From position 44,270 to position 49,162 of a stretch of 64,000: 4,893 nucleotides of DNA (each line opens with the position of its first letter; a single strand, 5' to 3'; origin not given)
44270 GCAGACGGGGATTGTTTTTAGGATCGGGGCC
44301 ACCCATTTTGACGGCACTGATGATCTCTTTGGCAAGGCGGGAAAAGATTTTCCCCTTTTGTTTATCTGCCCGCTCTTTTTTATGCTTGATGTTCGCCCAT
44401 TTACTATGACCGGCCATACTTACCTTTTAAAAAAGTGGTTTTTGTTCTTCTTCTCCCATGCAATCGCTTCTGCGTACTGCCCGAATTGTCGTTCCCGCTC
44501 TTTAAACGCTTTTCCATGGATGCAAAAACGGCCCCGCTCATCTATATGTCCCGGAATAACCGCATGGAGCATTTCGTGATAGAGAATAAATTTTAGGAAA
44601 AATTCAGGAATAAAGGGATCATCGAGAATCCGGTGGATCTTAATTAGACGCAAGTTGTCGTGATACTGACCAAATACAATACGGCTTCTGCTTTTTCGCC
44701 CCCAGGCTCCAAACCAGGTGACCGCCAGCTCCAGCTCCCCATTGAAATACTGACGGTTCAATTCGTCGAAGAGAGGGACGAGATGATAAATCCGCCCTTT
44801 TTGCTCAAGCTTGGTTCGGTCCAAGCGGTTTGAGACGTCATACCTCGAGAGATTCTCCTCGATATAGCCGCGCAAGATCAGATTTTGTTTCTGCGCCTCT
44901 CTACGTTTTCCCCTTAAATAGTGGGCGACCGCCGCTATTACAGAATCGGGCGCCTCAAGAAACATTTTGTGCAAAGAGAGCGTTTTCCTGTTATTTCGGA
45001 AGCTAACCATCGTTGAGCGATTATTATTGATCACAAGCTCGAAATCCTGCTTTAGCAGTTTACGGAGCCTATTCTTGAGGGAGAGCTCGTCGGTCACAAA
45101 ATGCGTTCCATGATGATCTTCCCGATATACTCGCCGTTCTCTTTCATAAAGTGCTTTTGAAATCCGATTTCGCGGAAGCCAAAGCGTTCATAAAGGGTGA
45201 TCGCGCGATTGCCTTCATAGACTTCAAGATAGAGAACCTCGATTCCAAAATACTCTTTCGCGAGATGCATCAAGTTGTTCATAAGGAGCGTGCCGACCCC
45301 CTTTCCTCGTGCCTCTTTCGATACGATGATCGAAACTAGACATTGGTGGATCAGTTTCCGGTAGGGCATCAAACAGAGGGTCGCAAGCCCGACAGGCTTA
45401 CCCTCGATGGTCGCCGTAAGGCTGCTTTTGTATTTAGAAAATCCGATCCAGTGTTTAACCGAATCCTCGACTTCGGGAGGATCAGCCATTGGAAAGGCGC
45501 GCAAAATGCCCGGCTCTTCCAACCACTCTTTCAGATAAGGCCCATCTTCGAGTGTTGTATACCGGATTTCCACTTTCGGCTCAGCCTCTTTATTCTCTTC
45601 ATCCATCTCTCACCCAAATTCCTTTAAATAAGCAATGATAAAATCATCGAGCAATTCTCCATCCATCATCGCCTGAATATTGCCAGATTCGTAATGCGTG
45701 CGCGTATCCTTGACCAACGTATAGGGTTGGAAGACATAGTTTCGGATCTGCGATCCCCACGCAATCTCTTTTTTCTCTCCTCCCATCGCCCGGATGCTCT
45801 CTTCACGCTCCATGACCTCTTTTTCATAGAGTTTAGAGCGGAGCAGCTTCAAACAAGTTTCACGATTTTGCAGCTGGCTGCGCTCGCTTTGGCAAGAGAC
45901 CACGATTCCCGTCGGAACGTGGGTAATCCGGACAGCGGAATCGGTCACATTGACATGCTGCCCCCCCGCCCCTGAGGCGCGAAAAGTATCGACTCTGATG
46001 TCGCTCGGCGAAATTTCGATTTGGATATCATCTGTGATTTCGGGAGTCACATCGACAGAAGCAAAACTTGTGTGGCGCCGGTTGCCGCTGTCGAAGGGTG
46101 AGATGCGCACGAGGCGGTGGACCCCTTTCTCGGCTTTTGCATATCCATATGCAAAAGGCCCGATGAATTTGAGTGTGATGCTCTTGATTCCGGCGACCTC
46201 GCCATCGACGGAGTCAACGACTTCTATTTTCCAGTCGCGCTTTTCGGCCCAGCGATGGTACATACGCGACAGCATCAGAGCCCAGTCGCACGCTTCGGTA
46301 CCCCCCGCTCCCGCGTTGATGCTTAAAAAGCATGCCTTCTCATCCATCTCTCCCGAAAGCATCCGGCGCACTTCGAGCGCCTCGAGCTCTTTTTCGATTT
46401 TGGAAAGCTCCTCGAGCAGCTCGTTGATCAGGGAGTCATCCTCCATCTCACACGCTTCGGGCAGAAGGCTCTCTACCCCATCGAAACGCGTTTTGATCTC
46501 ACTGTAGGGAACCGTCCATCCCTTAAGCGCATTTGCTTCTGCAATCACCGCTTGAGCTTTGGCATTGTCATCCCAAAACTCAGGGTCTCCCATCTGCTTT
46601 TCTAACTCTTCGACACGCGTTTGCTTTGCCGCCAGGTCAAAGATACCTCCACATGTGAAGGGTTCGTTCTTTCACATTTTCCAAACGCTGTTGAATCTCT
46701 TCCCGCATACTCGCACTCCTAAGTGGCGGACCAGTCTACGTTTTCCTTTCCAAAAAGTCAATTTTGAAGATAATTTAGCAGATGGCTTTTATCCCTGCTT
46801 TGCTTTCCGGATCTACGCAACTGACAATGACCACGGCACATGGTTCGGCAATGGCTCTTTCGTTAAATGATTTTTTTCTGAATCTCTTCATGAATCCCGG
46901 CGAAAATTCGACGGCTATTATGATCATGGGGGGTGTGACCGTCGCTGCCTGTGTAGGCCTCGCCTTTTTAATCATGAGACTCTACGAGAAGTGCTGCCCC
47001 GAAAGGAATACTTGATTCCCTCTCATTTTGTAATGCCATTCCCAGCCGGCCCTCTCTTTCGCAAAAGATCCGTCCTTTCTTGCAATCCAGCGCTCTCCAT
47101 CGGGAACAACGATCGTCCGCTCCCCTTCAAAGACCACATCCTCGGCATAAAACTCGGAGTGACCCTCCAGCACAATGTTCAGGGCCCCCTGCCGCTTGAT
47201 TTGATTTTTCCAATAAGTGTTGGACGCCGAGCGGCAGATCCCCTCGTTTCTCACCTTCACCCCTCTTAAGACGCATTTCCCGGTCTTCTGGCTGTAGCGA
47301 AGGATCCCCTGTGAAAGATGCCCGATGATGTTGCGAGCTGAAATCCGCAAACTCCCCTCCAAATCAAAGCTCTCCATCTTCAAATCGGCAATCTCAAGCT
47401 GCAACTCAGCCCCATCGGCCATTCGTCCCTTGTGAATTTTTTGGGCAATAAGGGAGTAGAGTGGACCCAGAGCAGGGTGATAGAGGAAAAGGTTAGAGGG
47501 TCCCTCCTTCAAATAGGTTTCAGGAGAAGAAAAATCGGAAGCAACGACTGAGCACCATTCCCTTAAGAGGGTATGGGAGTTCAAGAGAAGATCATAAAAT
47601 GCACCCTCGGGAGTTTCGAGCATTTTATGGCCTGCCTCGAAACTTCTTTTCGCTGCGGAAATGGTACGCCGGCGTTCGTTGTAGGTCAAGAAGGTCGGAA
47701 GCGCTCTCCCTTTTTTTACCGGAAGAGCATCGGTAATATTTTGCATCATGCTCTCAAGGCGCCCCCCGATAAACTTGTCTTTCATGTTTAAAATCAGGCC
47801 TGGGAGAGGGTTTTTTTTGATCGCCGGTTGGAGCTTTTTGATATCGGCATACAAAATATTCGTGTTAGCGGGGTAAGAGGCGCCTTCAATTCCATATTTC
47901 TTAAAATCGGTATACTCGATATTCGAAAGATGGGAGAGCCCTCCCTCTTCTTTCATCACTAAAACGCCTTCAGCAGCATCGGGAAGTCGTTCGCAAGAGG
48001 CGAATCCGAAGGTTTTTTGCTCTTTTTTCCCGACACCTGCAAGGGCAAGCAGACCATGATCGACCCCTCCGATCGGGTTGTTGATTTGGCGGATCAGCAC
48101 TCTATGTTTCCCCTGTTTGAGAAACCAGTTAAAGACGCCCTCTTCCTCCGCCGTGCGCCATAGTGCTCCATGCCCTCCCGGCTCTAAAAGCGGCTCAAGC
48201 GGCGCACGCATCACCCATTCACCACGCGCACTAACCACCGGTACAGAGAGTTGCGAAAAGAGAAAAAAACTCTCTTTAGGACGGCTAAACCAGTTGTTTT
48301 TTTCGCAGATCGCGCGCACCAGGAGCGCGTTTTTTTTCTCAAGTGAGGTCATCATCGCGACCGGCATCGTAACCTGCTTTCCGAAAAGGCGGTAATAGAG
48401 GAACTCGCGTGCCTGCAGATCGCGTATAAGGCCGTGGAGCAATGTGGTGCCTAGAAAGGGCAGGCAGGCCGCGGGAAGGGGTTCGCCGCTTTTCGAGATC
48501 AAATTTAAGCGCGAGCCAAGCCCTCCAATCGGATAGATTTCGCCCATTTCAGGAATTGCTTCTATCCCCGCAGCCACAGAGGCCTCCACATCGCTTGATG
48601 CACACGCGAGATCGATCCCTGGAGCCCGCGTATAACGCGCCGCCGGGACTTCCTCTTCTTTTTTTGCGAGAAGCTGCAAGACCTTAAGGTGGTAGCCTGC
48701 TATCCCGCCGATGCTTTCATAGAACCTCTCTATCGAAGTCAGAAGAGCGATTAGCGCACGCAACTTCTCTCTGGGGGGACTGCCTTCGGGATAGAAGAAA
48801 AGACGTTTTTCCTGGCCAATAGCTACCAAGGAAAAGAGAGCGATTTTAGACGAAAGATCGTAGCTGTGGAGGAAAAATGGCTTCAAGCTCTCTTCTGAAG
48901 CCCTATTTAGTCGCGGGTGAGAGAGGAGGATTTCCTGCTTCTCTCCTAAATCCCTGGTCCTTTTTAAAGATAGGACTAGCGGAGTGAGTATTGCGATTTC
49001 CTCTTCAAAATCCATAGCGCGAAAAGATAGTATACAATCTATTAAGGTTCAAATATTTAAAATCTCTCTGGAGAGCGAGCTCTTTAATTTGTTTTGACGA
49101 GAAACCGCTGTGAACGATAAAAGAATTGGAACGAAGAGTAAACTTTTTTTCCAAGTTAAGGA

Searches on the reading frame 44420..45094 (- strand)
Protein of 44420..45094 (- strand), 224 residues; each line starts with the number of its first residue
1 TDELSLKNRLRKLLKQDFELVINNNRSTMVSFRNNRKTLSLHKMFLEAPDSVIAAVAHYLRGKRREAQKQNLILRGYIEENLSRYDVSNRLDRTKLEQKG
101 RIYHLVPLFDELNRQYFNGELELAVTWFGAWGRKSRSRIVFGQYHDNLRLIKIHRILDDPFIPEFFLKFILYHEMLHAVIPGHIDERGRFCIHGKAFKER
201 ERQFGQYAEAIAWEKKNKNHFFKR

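Call 46: search_protein_families(library=pfam, proteins=[window:44420-45094:-], max_evalue=0.001)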
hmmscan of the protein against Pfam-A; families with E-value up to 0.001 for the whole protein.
window:44420-45094:- (224 aa): 1 family
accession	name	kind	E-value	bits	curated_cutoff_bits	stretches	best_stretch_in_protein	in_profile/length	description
PF10263.15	SprT-like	-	1.1e-05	25.7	25.6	1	107-207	3-98/108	SprT-like family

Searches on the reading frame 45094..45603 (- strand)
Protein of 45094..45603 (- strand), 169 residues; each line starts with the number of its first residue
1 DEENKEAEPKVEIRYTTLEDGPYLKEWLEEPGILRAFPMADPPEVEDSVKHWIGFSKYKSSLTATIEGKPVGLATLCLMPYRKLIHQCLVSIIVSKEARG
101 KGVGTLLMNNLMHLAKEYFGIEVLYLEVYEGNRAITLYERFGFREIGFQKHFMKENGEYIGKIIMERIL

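Call 46: search_protein_families(library=pfam, proteins=[window:45094-45603:-], max_evalue=0.001)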
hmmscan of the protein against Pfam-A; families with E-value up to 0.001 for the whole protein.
window:45094-45603:- (169 aa): 7 families
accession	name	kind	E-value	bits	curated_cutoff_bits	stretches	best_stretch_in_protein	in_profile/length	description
PF00583.31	Acetyltransf_1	-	2.6e-16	60.4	20.7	1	36-143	11-116/116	Acetyltransferase (GNAT) family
PF13508.13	Acetyltransf_7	-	6.2e-13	49.4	27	1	63-145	7-84/84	Acetyltransferase (GNAT) domain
PF13673.13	Acetyltransf_10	-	7.4e-09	36.1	23.6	1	61-149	33-113/128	Acetyltransferase (GNAT) domain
PF13420.13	Acetyltransf_4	-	1.2e-07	32.3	24.3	1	13-162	1-153/155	Acetyltransferase (GNAT) domain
PF13302.13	Acetyltransf_3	-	7.8e-07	30.3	25.4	1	11-144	2-138/138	Acetyltransferase (GNAT) domain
PF08445.16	FR47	-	1.1e-06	29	22.1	1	88-148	23-81/86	FR47-like protein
PF13523.12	Acetyltransf_8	-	8e-05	22.7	27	1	19-146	4-140/145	Acetyltransferase (GNAT) domain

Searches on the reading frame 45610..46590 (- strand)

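Call 45: search_protein_families(library=pfam, proteins=[window:45610-46590:-], max_evalue=0.001)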
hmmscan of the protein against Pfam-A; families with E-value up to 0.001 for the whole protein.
window:45610-46590:- (326 aa): 2 families
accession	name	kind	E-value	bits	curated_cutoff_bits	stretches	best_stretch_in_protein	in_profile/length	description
PF03462.23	PCRF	-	1.2e-53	182.3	24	1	2-179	14-194/194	PCRF domain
PF00472.26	RF-1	-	1.7e-42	144.4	35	1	187-297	1-116/116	RF-1 domain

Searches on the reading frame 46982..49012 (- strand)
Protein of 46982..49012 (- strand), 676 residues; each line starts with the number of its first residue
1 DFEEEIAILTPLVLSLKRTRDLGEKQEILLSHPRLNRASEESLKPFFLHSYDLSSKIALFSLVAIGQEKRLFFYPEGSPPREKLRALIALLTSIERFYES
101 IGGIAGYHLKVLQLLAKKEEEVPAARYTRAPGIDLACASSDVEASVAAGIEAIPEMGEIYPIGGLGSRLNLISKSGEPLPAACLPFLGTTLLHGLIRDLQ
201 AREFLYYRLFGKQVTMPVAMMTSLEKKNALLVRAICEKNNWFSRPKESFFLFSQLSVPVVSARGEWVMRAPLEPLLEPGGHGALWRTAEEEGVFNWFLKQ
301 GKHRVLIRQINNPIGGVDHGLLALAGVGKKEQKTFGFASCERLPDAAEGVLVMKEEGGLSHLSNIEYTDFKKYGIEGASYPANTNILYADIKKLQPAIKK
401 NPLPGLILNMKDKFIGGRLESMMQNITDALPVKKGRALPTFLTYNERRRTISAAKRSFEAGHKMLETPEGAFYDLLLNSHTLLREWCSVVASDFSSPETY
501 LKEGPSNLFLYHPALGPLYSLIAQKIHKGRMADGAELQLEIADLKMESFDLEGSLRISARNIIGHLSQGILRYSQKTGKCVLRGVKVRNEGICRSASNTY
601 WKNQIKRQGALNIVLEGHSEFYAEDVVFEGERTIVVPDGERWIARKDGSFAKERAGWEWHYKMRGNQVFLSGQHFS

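Call 44: search_protein_families(library=pfam, proteins=[window:46982-49012:-], max_evalue=0.001)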
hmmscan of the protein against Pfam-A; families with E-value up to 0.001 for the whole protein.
window:46982-49012:- (676 aa): 2 families
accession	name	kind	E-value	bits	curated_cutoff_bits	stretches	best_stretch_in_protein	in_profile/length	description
PF25441.1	Hexapep_UGP3_C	-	1.1e-40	139.6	27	1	526-666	1-158/166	UGP3-like, C-terminal hexapeptide repeats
PF01704.24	UDPGP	-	1e-07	31.4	22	1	212-410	99-295/413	UTP--glucose-1-phosphate uridylyltransferase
